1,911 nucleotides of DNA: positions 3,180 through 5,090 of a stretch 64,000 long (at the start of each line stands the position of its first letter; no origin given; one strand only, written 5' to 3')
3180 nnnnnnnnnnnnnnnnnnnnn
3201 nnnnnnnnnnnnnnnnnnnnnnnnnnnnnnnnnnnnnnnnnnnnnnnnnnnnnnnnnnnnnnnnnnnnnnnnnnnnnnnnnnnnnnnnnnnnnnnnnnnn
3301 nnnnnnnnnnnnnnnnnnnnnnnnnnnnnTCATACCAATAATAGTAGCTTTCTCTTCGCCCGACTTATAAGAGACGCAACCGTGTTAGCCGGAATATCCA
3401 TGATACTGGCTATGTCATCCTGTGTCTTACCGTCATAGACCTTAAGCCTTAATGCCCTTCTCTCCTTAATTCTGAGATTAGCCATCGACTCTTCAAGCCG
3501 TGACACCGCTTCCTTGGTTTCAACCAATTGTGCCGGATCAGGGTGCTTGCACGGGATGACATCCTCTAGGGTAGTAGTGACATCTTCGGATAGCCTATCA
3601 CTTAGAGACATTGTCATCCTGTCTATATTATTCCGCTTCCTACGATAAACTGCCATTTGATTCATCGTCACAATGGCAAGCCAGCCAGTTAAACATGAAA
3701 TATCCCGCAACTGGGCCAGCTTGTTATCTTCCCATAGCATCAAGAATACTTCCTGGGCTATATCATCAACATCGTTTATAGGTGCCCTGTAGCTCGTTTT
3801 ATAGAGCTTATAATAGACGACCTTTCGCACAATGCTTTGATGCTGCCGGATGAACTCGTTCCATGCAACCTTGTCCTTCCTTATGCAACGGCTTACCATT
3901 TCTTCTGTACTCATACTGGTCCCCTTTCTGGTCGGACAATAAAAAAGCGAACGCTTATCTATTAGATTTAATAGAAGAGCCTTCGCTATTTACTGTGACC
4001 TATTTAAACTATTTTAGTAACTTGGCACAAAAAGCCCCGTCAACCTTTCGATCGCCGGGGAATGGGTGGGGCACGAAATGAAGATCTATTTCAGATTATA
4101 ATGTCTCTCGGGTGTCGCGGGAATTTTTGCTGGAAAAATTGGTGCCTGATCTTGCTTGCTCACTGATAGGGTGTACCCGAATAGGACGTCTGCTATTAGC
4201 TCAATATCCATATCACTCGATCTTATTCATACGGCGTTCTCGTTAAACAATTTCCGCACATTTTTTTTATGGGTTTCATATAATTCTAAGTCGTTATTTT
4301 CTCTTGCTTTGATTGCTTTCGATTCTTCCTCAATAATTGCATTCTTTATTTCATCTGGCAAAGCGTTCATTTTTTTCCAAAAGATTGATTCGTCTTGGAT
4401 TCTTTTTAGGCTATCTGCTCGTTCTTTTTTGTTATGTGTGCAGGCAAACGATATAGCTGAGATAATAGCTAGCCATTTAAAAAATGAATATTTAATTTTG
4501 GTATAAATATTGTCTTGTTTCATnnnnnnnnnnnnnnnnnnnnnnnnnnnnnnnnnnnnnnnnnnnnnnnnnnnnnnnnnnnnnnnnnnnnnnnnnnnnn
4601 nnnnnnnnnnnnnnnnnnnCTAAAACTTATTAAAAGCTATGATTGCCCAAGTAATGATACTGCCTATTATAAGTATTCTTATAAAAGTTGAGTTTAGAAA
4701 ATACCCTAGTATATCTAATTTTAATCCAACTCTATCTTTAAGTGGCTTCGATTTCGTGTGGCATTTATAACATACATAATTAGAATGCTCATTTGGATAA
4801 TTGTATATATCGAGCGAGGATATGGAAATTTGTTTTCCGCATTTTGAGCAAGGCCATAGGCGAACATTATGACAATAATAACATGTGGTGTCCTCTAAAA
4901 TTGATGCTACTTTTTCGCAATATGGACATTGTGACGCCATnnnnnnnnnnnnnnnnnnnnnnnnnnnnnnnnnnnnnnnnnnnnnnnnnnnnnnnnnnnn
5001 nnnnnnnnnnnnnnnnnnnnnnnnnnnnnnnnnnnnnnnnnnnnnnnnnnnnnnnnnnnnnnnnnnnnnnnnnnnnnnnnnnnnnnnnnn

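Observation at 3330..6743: Island cargo: six-gene minus-strand operon ending in an ECF sigma factor, with a double-Zn-ribbon TM protein and unknown membrane proteins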

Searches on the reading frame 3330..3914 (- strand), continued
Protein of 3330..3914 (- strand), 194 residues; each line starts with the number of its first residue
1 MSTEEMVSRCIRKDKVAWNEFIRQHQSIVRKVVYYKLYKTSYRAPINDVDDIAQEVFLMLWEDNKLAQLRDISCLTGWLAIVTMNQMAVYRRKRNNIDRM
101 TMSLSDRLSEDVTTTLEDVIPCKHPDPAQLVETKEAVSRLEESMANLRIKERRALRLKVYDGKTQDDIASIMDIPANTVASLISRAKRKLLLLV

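Call 93: search_solved_structures(query=A4, max_evalue=0.001)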
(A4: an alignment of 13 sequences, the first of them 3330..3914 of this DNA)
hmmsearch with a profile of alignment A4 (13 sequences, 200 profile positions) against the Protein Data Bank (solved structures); distinct sequences matched with E-value up to 0.001: 23.
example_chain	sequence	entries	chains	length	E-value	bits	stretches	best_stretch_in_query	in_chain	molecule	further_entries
1or7_A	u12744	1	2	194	2.5e-16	63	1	4-195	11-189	RNA polymerase sigma-E factor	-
6jbq_F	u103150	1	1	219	3.9e-16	62.4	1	4-195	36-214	ECF RNA polymerase sigma-E factor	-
6in7_B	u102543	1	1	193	1.2e-15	60.8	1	4-194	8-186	RNA polymerase sigma-H factor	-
8z6g_B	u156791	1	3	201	1.4e-15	60.6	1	4-194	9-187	RNA polymerase sigma factor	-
5wuq_A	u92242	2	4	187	6.9e-11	45.3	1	7-195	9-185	ECF RNA polymerase sigma factor SigW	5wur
8vd6_A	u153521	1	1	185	7.8e-09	38.6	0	149-187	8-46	CAP REPEAT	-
4cxf_A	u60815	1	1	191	3e-08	36.6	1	43-192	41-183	RNA POLYMERASE SIGMA FACTOR CNRH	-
2h27_A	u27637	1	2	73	2.5e-07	33.7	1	135-195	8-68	RNA polymerase Sigma E factor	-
6jcy_F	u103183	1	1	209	8.3e-07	32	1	44-194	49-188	ECF RNA polymerase sigma factor SigH,ECF RNA polymerase sigma factor SigE,ECF RNA polymera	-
9m9d_F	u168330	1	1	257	1e-06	31.7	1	17-194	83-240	ECF RNA polymerase sigma factor SigE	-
9m9e_F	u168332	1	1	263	1.1e-06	31.6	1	17-194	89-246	ECF RNA polymerase sigma factor SigE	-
9m98_F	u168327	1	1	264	1.1e-06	31.6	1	17-194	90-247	ECF RNA polymerase sigma factor SigE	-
5i9f_A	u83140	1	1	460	2.9e-06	30.2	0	4-25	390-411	pentatricopeptide repeat protein dPPR-U10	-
5zx2_F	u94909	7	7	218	4.6e-06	29.5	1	44-194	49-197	ECF RNA polymerase sigma factor SigH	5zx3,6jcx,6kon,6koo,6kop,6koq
2map_A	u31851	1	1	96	4.9e-06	29.4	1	4-97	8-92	RNA polymerase sigma factor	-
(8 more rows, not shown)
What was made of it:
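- On ECF (group 4) sigma-70 factors: The family profile aligns over positions 4-195 with sigma-E, PDB 1or7, E 2.5e-16 (call 93).
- Checked: A profile of the sigma and its 12 homologues aligns over nearly its full length with E. coli sigma-E, PDB 1or7, E 2.5e-16 (call 93).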

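Call 98: search_protein_families(library=ncbifam, proteins=[L016:3479-3691:-, L015:2221-2814:-, L015:919-1254:+], max_evalue=0.001)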
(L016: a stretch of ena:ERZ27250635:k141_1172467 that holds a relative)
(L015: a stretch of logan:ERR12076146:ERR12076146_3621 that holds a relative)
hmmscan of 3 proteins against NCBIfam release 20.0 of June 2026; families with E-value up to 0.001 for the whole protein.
L016:3479-3691:- (70 aa): 6 families
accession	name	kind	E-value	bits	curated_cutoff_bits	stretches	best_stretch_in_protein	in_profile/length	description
TIGR03070.1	couple_hipB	subfamily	7.9e-09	35.3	71.65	1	8-61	2-54/58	type II toxin-antitoxin system Y4mF family antitoxin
NF006015.0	PRK08154.1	subfamily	1.4e-06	27.7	204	1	6-69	28-90/314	anaerobic benzoate catabolism transcriptional regulator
NF041951.1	phage_RstR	subfamily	8.6e-06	26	80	1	8-67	2-60/108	RstR family transcriptional repressor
NF046032.1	TransRegSlrRBacil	equivalog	2.3e-05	24.5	250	1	9-69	2-62/149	HTH-type transcriptional regulator SlrR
NF047948.1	male_kill_WMK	equivalog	7.7e-05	22.3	300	1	7-69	161-222/300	WO male-killing family protein Wmk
TIGR00270.2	TIGR00270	equivalog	0.00045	20.1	110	1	8-66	75-132/159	multiprotein bridging factor aMBF1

L015:2221-2814:- (197 aa): 12 families
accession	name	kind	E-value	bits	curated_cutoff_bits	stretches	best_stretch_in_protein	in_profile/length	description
NF007408.0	PRK09943.1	equivalog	3e-10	39.9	211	1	17-194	6-183/185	HTH-type transcriptional regulator PuuR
TIGR03070.1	couple_hipB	subfamily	7e-09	35.5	71.65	1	18-73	2-57/58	type II toxin-antitoxin system Y4mF family antitoxin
TIGR03214.2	ura-cupin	equivalog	1.7e-06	27.7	200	1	115-190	45-121/249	(S)-ureidoglycine aminohydrolase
NF010465.0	PRK13890.1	equivalog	1.9e-05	24.8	96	1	23-91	10-78/121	conjugal transfer protein TrbA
NF003162.0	PRK04140.1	equivalog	2e-05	23.8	263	1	20-74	128-182/317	transcriptional regulator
NF041951.1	phage_RstR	subfamily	4.3e-05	23.7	80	1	17-80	1-64/108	RstR family transcriptional repressor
NF006015.0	PRK08154.1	subfamily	6.8e-05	22.2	204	1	14-92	26-105/314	anaerobic benzoate catabolism transcriptional regulator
NF047948.1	male_kill_WMK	equivalog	0.00015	21.3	300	1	15-89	2-72/300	WO male-killing family protein Wmk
NF046032.1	TransRegSlrRBacil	equivalog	0.00017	21.7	250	1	19-78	2-62/149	HTH-type transcriptional regulator SlrR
TIGR00270.2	TIGR00270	equivalog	0.0003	20.7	110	1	19-80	76-137/159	multiprotein bridging factor aMBF1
NF041677.1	trans_regClgR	equivalog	0.00058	19.9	170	1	18-96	8-86/113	transcriptional regulator ClgR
NF040771.1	AAH_UGLYAH2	exception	0.00087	18.6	350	0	108-185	55-131/267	bifunctional allantoicase/(S)-ureidoglycine aminohydrolase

L015:919-1254:+ (111 aa): 0 families

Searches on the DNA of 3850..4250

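Call 70: search_rna_families(source=window, start=3850, end=4250, threshold=evalue, max_evalue=1)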
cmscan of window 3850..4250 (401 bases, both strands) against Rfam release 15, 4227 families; matches with E-value up to 1: 0.
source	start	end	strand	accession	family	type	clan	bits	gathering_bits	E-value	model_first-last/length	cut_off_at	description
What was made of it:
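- Tried and rejected: The sigma leader matched no family at E <= 1 (call 70).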

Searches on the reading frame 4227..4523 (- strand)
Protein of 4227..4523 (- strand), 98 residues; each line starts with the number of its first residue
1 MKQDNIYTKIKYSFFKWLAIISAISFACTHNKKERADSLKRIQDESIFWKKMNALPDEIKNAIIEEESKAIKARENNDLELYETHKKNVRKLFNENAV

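Call 3: search_protein_families(library=pfam, proteins=[window:4227-4523:-], max_evalue=1)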
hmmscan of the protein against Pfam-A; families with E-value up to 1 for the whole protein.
window:4227-4523:- (98 aa): 0 families

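Call 4: search_protein_families(library=ncbifam, proteins=[window:4227-4523:-], max_evalue=1)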
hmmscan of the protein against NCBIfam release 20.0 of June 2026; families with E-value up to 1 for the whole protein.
window:4227-4523:- (98 aa): 0 families

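Call 18: list_cluster_members(proteins=[window:4227-4523:-, window:4620-4940:-, window:4991-5314:-, window:5436-5636:-, window:5436-5726:-, window:5356-5559:-, window:5356-5520:-, window:3330-3914:-, window:1746-3053:-])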
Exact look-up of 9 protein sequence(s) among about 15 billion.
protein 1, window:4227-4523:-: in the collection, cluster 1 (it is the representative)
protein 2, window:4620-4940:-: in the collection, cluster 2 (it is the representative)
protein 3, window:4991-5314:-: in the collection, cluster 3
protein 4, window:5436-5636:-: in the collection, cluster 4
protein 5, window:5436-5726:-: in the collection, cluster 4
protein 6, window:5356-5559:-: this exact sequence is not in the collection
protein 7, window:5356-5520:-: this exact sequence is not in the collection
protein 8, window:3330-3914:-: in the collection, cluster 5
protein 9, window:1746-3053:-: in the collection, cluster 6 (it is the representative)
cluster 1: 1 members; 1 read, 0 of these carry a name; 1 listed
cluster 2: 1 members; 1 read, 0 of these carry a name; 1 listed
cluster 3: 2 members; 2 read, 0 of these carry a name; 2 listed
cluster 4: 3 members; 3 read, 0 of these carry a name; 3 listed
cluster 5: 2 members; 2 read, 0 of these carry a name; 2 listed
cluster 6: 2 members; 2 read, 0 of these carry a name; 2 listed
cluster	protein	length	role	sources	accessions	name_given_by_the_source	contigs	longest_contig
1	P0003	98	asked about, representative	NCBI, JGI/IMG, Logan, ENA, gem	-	-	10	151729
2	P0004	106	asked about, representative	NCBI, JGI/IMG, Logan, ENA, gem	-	-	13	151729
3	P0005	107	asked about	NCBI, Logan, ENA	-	-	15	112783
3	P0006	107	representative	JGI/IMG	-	-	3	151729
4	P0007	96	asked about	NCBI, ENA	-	-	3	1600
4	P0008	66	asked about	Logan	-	-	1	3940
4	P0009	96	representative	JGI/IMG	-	-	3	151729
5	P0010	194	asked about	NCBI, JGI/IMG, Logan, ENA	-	-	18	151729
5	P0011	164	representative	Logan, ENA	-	-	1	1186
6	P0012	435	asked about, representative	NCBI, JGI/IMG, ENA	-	-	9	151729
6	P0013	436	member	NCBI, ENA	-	-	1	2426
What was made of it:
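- Tried and rejected: It returned nothing, not even the ORFs themselves, although call 18 shows they are in the collection.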

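Call 30: search_protein_families(library=padloc, proteins=[window:4227-4523:-], max_evalue=1)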
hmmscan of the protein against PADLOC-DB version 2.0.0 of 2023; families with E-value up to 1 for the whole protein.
window:4227-4523:- (98 aa): 0 families

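Call 31: search_protein_families(library=phrogs, proteins=[window:4227-4523:-], max_evalue=1)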
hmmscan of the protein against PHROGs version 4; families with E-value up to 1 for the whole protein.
window:4227-4523:- (98 aa): 1 family
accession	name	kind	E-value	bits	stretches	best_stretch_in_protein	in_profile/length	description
phrog_16112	-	unknown function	0.036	15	1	29-84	87-142/161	-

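Call 76: find_related_loci(query=window:4227-4523:-, collection=viral_contigs, flank=8000)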
Query window:4227-4523:- (98 aa) in viral_contigs; peptide patterns used: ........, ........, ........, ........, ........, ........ (x = any residue, [..] = any of these).
9 stretches matched a pattern, but none encodes a relative of the query by tblastn (E <= 1e-3).

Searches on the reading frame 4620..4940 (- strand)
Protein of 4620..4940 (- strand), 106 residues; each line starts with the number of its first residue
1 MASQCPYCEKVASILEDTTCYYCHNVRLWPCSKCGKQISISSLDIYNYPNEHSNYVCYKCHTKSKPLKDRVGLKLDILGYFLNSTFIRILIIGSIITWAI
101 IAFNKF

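Call 3: search_protein_families(library=pfam, proteins=[window:4620-4940:-], max_evalue=1)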
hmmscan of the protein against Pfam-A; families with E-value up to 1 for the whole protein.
window:4620-4940:- (106 aa): 12 families
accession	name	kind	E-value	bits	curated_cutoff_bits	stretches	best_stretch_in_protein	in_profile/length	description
PF12773.13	DZR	-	0.004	17.7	27.3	1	31-65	15-35/45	Double zinc ribbon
PF10367.15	zf-Vps39_C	-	0.032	14.2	24.7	1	30-63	11-40/41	Vacuolar sorting protein 39 C-terminal zinc finger domain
PF00462.30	Glutaredoxin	-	0.044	14.4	22.9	1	3-17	7-21/60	Glutaredoxin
PF25206.1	DUF7836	-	0.073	13.4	26.7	1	30-64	9-40/59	Domain of unknown function (DUF7836)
PF18439.7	zf_UBZ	-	0.088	12.9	25.6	1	29-43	3-17/32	Ubiquitin-Binding Zinc Finger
PF18508.7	zf_C2H2_13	-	0.17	12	26.5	1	12-43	4-32/42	Zinc finger domain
PF07635.16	PSCyt1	-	0.3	12.1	22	0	57-79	1-20/59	Planctomycete cytochrome C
PF13248.11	Zn_ribbon_3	-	0.36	10.8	27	0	4-23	4-22/26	zinc-ribbon domain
PF14522.11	Cytochrome_C7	-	0.41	11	24.8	0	17-66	13-53/67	Cytochrome c7 and related cytochrome c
PF20120.5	DUF6510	-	0.62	10.4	26.4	0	29-61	27-58/86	Family of unknown function (DUF6510)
PF09699.15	Paired_CXXCH_1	-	0.62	10.2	20.6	1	52-64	27-39/41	Doubled CXXCH motif (Paired_CXXCH_1)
PF14376.11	Haem_bd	-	0.64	10.4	27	0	9-25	32-47/133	Haem-binding domain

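Call 4: search_protein_families(library=ncbifam, proteins=[window:4620-4940:-], max_evalue=1)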
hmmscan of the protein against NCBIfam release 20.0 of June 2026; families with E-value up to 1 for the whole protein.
window:4620-4940:- (106 aa): 4 families
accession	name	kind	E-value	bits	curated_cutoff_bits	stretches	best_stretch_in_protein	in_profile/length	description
TIGR02738.1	TrbB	equivalog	0.42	10.3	132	1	1-17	58-74/153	type-F conjugative transfer system pilin assembly thiol-disulfide isomerase TrbB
TIGR02180.1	GRX_euk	equivalog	0.5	10.6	87.25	1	3-18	7-22/84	glutaredoxin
TIGR02740.1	TraF-like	hypoth_equivalog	0.51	9.5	232.25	1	2-39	178-213/276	TraF-like protein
NF041591.1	CxxC_VVA0879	subfamily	0.87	9.6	37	0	2-15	21-34/101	VVA0879 family protein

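Call 30: search_protein_families(library=padloc, proteins=[window:4620-4940:-], max_evalue=1)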
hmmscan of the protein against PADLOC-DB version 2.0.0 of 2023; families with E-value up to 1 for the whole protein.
window:4620-4940:- (106 aa): 1 family
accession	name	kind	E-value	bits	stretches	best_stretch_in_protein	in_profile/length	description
PDLC05059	PDC-S64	-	0.12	9.3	1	4-63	263-329/339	-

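Call 31: search_protein_families(library=phrogs, proteins=[window:4620-4940:-], max_evalue=1)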
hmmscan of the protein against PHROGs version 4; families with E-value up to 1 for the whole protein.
window:4620-4940:- (106 aa): 4 families
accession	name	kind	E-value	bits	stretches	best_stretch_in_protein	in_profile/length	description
phrog_16675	-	unknown function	0.085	13.8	1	26-48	26-48/140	-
phrog_11883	-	unknown function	0.095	13.9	1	18-61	24-65/106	-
phrog_4852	-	unknown function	0.16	12.6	1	30-63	15-38/194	-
phrog_36535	-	unknown function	0.42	11.3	1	37-89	157-212/226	-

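Call 40: search_protein_representatives(protein=window:4620-4940:-)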
Query: 106 residues. Proteins with E-value up to 0.001 (for the whole library): 16; up to 1e-10: 5; up to 1e-30: 2. The best 16 are listed.
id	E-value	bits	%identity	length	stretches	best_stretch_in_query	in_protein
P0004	1.6e-68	244.0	100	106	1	1-106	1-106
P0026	1.7e-33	131.2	25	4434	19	12-84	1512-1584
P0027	2.1e-22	95.5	44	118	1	2-101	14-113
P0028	8.0e-16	74.3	32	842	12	14-43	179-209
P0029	5.2e-13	65.2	-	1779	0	-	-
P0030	1.5e-10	57.3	39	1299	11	15-38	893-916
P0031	7.0e-09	51.9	41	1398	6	6-39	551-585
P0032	2.1e-08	50.4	43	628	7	17-41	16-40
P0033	4.8e-06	42.8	36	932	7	18-39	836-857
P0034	1.4e-05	41.3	41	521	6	17-66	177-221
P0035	7.9e-05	38.9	38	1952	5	12-39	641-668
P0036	1.3e-04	38.1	40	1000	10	17-39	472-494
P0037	1.4e-04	38.1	34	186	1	5-98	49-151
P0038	4.1e-04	36.6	44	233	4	22-45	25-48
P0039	4.3e-04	36.5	31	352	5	44-98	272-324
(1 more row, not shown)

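Call 42: find_encoding_contigs(protein=P0027, flank=10000, max_places=4)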
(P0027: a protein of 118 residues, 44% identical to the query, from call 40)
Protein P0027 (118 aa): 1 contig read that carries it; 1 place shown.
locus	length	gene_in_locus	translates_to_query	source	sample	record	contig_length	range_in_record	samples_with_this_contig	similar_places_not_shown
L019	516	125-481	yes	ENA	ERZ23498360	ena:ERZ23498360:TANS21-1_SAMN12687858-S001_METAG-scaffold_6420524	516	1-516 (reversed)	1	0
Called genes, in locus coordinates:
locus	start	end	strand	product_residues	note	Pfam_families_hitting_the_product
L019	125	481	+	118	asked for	-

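Call 44: find_encoding_contigs(protein=P0037, flank=10000, max_places=4)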
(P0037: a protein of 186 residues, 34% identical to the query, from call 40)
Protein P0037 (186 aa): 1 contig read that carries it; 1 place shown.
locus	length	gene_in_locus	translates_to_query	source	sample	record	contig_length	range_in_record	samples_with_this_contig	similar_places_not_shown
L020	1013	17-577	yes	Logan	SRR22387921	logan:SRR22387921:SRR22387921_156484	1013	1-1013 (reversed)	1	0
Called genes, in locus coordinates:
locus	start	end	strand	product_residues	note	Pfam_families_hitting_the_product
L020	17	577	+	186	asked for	-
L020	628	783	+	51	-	-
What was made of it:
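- The contigs carrying p106 homologues are only 0.5 and 1 kb long (calls 42, 44).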

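Call 74: find_related_loci(query=A8, collection=viral_contigs, flank=8000)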
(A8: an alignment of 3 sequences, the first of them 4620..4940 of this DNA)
Query A8 (106 aa) in viral_contigs; peptide patterns used: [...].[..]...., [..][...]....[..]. (x = any residue, [..] = any of these).
168 stretches matched a pattern, but none encodes a relative of the query by tblastn (E <= 1e-3).

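Call 81: predict_structure(alignment_id=A8)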
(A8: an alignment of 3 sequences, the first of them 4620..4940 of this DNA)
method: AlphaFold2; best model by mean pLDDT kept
length: 106 residues; sequences in the alignment: 3
mean_pLDDT: 62.2   pTM: 0.27
mean pLDDT of the five models: 62.2, 56.2, 53.2, 49.5, 48.5
residues with pLDDT >= 90: 2; 70-90: 25; 50-70: 61; < 50: 18
segments of 3 or more residues with pLDDT < 50: 46-52, 64-73
pLDDT, mean of each block of 10 residues (from residue 1): 57 55 58 68 49 59 49 56 73 88 77
secondary structure, 60 per line:
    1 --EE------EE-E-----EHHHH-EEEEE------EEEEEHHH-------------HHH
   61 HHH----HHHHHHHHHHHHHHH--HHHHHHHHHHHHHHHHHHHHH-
elements in order: H21-24 E26-30 E37-41 H58-63 H68-82 H85-105
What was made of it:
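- Tried and rejected: I did not search with the p106 model because its pLDDT was also 62 (call 81).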

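Call 92: search_solved_structures(query=A8, max_evalue=10)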
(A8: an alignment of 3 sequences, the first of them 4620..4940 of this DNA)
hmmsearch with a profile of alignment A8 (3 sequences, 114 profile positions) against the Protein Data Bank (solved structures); distinct sequences matched with E-value up to 10: 22.
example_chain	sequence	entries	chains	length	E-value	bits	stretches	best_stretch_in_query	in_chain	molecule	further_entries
7mc1_A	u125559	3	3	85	0.087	16.1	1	13-68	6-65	Isoform 2 of Zinc finger and BTB domain-containing protein 17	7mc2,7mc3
8gn4_A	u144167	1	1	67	0.2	15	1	8-46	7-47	Zinc finger and BTB domain-containing protein 10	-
8gn3_A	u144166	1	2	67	0.22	14.8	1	8-46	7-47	Zinc finger and BTB domain-containing protein 10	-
8u17_C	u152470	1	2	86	0.37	14.1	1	6-49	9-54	Sal-like protein 4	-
7y3m_B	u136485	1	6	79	0.39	14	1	7-49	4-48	Sal-like protein 4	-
6j0d_A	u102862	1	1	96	0.42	13.9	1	3-67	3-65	transcription factor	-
8u15_C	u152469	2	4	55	0.43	13.9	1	9-48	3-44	Sal-like protein 4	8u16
7o0u_C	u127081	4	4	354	0.68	13.2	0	27-39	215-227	MULTIHEME_CYTC domain-containing protein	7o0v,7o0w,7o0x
8a4i_I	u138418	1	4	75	0.88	12.9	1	35-77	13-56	Sal-like protein 4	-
7dvm_A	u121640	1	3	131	1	12.7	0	81-111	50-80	Diacylglycerol kinase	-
1x6h_A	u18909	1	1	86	1.3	12.3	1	36-70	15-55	Transcriptional repressor CTCF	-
2e5r_A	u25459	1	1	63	1.7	11.9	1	11-42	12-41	Dystrobrevin alpha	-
2e2z_A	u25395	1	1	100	2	11.7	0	53-79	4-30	Tim15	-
9sq4_C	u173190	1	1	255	2.8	11.3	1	6-48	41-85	Sal-like protein 4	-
7xxf_C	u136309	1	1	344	4.3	10.7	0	22-39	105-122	Photosynthetic reaction center cytochrome c subunit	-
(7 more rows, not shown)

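Call 97: search_protein_families(library=padloc, proteins=[P0027, P0037], max_evalue=1)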
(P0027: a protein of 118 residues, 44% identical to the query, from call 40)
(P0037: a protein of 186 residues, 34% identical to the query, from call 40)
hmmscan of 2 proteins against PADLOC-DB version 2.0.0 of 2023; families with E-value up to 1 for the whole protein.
P0027 (118 aa): 2 families
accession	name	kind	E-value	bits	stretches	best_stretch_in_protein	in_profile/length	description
PDLC01232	Cas12a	-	0.053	9.7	1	14-78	895-921/950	Cas12a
PDLC01230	Cas12a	-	0.98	5.5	0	14-78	878-906/934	CAS-V-A; effector__SPE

P0037 (186 aa): 0 families
